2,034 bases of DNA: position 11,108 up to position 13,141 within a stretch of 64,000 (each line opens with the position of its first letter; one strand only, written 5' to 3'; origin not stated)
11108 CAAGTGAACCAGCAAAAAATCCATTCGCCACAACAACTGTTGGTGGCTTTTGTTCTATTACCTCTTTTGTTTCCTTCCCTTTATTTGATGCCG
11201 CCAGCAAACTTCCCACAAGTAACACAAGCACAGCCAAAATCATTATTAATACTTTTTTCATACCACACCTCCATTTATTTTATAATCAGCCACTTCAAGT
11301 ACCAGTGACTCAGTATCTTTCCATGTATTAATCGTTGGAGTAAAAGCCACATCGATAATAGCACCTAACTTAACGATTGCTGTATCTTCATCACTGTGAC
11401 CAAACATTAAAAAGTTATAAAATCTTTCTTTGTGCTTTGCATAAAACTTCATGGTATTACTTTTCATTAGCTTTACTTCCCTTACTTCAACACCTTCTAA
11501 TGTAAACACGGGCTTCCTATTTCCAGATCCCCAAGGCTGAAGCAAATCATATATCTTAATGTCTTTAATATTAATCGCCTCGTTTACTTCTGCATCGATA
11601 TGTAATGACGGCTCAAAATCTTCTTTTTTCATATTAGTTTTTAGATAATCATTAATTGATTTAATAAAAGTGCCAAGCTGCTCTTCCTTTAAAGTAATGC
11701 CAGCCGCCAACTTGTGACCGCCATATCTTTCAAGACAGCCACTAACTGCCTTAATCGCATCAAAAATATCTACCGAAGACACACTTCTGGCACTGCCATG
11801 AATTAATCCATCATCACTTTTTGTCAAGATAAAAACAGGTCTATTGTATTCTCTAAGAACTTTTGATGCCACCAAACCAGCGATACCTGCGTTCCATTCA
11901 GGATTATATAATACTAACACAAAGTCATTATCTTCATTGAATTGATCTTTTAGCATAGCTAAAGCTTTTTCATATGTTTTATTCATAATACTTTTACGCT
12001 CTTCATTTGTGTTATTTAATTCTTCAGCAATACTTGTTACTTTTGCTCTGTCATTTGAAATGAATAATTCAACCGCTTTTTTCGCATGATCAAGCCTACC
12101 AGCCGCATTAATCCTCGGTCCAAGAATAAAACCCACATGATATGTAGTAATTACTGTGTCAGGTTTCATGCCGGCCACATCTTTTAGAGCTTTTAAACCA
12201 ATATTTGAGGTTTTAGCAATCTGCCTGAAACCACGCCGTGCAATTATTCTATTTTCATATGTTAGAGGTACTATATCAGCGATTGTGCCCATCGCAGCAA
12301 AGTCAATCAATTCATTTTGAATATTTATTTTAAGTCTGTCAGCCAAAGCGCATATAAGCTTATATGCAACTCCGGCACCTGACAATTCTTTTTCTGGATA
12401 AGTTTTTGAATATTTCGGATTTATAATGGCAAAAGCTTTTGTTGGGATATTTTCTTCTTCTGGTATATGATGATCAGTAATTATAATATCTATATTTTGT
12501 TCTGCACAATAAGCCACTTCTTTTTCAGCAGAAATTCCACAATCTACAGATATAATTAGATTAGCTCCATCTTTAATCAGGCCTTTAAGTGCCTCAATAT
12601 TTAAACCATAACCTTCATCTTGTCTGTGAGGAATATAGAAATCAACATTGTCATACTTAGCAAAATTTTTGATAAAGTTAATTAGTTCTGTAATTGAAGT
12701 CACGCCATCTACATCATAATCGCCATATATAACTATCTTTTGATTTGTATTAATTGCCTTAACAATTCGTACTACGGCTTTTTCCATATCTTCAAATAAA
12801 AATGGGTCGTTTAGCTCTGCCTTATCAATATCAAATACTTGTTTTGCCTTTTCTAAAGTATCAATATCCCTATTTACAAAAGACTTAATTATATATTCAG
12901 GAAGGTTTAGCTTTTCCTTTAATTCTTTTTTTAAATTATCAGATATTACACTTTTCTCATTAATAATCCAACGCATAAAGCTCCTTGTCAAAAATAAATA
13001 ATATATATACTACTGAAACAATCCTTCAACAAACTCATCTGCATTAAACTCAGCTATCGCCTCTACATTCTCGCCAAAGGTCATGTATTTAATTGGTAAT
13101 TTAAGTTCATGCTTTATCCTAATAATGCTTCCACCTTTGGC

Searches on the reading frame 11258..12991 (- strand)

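Call 31: search_protein_families(library=pfam, proteins=[window:11258-12991:-], max_evalue=0.001)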
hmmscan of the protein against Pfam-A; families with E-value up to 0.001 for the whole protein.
window:11258-12991:- (577 aa): 3 families
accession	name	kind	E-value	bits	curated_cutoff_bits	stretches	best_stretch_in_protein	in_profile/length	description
PF01368.27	DHH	-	7.6e-27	94.5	28.1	1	85-236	1-125/125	DHH family, N-terminal domain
PF17768.7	RecJ_OB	-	1.2e-19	70.8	27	1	466-569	2-107/107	RecJ OB domain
PF02272.25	DHHA1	-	5.9e-17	62.4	25.9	1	356-451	2-101/102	DHHA1 domain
